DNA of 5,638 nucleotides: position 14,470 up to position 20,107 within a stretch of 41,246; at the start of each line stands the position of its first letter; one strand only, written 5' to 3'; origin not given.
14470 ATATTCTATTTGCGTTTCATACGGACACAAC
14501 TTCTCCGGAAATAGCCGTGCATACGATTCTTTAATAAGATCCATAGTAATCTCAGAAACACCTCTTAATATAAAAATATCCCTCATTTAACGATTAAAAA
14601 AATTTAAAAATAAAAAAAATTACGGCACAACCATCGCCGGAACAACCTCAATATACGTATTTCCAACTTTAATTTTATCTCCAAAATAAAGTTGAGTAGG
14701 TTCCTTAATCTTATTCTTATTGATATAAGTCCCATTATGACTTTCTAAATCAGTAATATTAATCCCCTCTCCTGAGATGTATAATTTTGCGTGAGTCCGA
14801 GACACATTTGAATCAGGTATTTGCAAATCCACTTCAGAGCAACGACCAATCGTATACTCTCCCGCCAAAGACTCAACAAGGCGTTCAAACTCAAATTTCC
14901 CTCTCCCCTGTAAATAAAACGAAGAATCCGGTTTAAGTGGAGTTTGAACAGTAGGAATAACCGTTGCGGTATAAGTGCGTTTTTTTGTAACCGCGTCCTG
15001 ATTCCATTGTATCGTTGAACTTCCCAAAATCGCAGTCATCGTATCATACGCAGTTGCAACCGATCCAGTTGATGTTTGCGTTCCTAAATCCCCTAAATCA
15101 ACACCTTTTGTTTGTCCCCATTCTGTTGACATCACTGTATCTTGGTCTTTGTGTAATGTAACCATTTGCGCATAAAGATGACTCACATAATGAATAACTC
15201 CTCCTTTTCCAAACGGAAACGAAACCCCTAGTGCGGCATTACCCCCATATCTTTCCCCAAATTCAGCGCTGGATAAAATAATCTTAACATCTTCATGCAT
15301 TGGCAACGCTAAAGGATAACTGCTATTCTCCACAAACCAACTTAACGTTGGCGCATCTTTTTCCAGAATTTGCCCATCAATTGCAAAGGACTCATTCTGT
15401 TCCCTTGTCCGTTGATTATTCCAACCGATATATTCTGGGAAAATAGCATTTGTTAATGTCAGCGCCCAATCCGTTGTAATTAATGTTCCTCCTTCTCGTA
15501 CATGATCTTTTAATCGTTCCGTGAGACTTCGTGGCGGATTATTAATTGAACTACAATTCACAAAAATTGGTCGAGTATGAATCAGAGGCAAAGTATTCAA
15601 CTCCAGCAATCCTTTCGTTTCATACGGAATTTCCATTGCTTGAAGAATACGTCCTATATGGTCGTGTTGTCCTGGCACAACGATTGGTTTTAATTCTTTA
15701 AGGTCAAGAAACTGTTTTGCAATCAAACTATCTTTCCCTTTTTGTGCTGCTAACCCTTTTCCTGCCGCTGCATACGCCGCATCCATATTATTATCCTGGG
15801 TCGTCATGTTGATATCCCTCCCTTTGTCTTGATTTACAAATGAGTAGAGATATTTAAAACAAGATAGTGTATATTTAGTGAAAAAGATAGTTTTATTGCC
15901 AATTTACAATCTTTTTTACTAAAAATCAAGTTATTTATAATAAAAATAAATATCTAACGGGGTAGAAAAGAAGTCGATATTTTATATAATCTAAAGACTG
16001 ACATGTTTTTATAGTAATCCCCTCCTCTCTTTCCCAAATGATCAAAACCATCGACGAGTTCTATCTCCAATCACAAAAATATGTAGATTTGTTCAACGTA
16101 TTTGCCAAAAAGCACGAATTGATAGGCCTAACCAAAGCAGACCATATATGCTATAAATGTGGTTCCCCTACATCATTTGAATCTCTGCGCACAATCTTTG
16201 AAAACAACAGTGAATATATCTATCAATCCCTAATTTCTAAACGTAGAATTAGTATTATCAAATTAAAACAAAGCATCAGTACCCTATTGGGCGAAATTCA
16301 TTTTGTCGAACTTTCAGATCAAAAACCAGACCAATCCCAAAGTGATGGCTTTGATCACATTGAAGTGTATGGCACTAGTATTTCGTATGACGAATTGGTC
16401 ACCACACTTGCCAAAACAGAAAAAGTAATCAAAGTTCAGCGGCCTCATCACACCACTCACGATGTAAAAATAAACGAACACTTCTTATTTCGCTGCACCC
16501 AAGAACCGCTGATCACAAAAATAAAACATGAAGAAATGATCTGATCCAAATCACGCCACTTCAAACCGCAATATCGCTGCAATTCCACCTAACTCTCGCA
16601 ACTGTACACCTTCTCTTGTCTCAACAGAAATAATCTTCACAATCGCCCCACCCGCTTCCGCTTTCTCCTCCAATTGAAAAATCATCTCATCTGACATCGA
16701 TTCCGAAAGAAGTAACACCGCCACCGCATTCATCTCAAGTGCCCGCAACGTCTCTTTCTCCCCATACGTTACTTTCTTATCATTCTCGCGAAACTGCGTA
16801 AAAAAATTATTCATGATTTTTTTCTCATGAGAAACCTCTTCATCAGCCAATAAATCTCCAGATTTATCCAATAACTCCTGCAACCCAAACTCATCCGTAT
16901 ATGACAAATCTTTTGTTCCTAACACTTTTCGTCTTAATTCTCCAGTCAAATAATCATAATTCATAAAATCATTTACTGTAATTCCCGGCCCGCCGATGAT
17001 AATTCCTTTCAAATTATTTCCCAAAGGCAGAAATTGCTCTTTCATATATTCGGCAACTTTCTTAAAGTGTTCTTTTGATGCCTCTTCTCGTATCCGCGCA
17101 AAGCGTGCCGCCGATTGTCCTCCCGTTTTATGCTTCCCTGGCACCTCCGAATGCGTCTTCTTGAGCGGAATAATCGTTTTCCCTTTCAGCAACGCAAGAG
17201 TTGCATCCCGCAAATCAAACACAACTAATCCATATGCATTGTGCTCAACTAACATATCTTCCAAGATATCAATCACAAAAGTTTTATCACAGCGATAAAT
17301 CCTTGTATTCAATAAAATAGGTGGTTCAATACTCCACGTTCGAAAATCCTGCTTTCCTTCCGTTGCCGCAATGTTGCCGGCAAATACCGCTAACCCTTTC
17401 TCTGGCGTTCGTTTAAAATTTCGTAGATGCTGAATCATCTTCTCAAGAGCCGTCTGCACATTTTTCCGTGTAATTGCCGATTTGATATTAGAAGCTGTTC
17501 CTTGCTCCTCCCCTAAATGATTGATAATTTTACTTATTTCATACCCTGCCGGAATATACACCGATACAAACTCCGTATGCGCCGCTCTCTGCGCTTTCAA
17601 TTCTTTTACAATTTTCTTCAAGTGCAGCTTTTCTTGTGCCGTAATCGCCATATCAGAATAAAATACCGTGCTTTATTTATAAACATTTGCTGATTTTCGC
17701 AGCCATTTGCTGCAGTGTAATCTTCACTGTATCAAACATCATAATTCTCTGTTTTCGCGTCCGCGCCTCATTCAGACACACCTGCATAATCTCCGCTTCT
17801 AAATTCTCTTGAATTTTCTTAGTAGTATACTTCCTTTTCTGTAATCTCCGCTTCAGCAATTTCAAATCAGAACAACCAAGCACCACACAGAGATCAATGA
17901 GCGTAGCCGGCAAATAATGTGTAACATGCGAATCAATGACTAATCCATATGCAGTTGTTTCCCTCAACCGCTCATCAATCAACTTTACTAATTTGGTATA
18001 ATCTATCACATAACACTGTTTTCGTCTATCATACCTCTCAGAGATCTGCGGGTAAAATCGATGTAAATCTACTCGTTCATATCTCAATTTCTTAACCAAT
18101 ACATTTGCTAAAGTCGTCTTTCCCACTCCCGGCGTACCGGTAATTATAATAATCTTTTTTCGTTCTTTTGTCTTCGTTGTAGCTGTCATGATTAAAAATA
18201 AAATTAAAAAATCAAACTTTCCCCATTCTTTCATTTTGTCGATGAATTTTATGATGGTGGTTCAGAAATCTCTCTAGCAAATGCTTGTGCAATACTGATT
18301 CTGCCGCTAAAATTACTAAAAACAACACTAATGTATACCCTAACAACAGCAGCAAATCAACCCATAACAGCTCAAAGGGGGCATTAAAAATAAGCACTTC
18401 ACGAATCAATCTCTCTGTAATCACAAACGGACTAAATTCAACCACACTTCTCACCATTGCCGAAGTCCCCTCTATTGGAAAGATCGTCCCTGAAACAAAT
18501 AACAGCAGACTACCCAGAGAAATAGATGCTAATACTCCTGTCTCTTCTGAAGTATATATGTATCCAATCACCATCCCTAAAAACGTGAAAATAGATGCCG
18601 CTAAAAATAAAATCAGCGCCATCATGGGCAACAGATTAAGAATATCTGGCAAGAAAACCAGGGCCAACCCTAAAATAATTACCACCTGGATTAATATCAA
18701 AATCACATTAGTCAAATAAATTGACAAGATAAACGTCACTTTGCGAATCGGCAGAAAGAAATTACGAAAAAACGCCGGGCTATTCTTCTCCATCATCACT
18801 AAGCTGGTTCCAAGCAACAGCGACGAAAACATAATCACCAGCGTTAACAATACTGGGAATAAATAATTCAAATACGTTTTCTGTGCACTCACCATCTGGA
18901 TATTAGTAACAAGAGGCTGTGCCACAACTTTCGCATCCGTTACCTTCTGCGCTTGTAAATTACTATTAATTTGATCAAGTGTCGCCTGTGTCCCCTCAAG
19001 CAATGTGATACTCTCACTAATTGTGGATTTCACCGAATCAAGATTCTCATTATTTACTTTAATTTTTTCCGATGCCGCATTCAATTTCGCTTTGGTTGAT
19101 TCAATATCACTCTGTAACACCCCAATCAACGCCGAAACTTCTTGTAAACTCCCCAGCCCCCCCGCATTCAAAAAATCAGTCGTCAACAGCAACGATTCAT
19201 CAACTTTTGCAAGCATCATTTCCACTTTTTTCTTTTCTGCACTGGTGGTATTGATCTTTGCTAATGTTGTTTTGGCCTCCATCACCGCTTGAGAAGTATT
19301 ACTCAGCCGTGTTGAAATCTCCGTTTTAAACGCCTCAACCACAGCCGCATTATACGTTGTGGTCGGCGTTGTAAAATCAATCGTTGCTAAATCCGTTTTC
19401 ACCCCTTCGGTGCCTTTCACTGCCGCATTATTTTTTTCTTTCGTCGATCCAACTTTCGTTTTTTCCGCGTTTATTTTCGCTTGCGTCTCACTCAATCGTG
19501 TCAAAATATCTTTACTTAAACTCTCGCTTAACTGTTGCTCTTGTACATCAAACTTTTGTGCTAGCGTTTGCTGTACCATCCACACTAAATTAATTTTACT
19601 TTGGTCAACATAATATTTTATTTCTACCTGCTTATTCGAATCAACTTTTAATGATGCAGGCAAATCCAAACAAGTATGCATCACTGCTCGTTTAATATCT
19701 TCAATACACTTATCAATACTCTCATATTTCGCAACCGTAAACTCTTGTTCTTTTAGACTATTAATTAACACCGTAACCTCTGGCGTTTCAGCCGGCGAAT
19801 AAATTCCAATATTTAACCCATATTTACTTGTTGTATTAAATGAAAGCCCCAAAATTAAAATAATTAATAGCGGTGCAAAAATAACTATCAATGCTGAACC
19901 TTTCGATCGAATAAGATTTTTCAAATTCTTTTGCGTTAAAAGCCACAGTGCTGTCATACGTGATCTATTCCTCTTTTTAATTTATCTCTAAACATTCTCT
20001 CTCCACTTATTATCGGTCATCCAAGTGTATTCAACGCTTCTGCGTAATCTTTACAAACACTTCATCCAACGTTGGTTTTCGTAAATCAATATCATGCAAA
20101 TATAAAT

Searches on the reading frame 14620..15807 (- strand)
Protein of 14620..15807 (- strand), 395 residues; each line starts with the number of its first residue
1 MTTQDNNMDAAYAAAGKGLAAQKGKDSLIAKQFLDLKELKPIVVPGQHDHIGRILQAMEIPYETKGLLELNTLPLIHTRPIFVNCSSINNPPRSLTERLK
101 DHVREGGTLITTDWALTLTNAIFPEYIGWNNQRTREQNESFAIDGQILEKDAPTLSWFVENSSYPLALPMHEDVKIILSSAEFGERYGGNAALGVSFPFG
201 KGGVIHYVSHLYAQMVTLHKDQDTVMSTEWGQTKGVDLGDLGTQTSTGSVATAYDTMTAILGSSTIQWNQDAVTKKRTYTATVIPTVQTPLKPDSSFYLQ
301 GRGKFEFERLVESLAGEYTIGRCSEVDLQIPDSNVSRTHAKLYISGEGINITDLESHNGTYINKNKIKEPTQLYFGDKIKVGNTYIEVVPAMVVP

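Call 48: search_protein_families(library=pfam, proteins=[window:14620-15807:-])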
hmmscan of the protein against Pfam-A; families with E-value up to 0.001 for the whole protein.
window:14620-15807:- (395 aa): 2 families
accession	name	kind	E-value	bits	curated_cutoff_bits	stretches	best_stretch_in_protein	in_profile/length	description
PF00498.31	FHA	-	1.2e-16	61.3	20.7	1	318-382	1-67/67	FHA domain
PF16697.10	Yop-YscD_cpl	-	3.1e-14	53.4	33.2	1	316-390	17-92/94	Inner membrane component of T3SS, cytoplasmic domain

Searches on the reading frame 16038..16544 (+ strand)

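Call 48: search_protein_families(library=pfam, proteins=[window:16038-16544:+])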
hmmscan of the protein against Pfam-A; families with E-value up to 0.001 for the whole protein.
window:16038-16544:+ (168 aa): 1 family
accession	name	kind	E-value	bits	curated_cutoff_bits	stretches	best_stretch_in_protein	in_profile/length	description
PF06185.18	YecM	-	1.4e-13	51.4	25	1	32-126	30-123/180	YecM protein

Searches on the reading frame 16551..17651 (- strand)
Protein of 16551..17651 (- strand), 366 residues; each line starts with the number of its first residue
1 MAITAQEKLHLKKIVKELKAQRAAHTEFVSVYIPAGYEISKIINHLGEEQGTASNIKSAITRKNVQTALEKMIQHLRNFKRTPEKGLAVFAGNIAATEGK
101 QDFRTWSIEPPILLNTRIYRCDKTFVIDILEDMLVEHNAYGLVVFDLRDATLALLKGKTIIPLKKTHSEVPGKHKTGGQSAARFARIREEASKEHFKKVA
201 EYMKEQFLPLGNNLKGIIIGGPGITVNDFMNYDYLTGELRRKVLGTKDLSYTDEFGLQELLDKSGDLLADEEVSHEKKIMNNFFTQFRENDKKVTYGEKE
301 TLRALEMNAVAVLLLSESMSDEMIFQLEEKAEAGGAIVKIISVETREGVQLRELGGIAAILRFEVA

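Call 48: search_protein_families(library=pfam, proteins=[window:16551-17651:-])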
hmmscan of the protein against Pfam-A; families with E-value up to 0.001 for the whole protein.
window:16551-17651:- (366 aa): 5 families
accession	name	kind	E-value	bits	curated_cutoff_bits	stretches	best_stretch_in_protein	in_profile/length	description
PF03464.20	eRF1_2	-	3.6e-38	131.3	27.1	1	140-270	2-133/133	eRF1 domain 2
PF03465.20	eRF1_3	-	1.4e-20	74.2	25.8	1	274-365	2-106/106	eRF1 domain 3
PF03463.20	eRF1_1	-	1e-15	58.2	23.8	1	12-134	1-123/123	eRF1 domain 1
PF18854.6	baeRF_family10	-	2e-12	48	27.1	1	130-252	6-128/143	Bacterial archaeo-eukaryotic release factor family 10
PF18859.6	acVLRF1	-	2.1e-10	41.4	27.1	1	148-227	10-87/130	Actinobacteria/chloroflexi VLRF1 release factor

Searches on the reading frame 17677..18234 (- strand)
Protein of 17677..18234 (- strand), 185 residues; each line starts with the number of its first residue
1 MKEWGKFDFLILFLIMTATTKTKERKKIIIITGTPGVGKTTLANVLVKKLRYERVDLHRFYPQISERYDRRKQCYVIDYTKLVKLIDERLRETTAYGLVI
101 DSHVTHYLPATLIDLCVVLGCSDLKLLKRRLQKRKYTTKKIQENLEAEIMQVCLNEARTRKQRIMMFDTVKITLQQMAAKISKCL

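Call 48: search_protein_families(library=pfam, proteins=[window:17677-18234:-])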
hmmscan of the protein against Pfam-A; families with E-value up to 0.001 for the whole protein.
window:17677-18234:- (185 aa): 19 families
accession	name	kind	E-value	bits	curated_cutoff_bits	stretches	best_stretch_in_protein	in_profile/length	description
PF13238.12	AAA_18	-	1.3e-22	81.1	29.4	1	29-151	1-128/128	AAA domain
PF20720.3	nSTAND3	-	1.9e-08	34.6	27.2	1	21-78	12-72/155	Novel STAND NTPase 3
PF13671.12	AAA_33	-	2.4e-07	31.6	27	1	29-95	2-64/143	AAA domain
PF13207.12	AAA_17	-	1.3e-06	29.1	27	1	32-135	1-124/136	AAA domain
PF03266.21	NTPase_1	-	9.1e-06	26.1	23.9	1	29-71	2-44/168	NTPase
PF13401.12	AAA_22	-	1.3e-05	26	27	1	24-62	3-33/130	AAA domain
PF24883.2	NPHP3_N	-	1.4e-05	25.8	24.8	1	22-63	18-59/164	Nephrocystin 3, N-terminal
PF09439.16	SRPRB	-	2e-05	24.5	25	0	25-88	2-62/178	Signal recognition particle receptor beta subunit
PF05496.18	RuvB_N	-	4.5e-05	23.7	27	1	14-51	21-58/159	Holliday junction DNA helicase RuvB P-loop domain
PF13521.12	AAA_28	-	8.2e-05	23.3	27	1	29-55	2-28/164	AAA domain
PF00004.35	AAA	-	0.0001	23.2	21.2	0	29-57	1-31/131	ATPase family associated with various cellular activities (AAA)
PF06414.18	Zeta_toxin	-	0.0001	22.2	22.3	1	20-52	10-43/199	Zeta toxin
PF01637.24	ATPase_2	-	0.00015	22.1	33.2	1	23-169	17-118/225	ATPase domain predominantly from Archaea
PF13173.12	AAA_14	-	0.00021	21.7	27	0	26-66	2-39/129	AAA domain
PF13191.12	AAA_16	-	0.00041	21.3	32.6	1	25-71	23-63/167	AAA ATPase domain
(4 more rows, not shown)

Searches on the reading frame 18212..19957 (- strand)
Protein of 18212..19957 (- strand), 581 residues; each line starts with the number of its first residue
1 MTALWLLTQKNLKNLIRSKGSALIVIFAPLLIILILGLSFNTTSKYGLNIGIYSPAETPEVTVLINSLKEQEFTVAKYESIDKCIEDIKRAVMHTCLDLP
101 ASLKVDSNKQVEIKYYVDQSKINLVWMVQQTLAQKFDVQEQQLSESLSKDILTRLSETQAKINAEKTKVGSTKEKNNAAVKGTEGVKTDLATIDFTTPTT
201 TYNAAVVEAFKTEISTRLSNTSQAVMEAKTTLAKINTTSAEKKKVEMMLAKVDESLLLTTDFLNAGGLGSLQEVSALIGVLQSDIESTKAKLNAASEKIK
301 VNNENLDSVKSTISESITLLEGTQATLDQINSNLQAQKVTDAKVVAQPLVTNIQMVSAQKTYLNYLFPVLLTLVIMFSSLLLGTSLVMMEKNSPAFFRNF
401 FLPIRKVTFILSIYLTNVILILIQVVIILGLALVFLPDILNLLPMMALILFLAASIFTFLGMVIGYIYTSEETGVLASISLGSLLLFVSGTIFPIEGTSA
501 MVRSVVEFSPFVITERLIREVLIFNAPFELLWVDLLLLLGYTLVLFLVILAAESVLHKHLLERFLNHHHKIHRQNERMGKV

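Call 6: search_protein_families(library=ncbifam, proteins=[window:18212-19957:-])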
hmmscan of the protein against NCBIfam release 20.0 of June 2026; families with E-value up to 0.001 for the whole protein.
window:18212-19957:- (581 aa): 3 families
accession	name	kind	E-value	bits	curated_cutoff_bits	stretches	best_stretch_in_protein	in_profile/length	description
NF038293.1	permease_SagH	equivalog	8.5e-08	31.4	450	1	294-548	106-362/370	SagH family ABC transporter permease subunit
TIGR01247.1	drrB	subfamily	4.7e-07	29.7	223.05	1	352-548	36-231/236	daunorubicin resistance ABC transporter membrane protein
TIGR03062.1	pip_yhgE_Cterm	subfamily_domain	0.00072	19.2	102.2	0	342-551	1-201/208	YhgE/Pip family protein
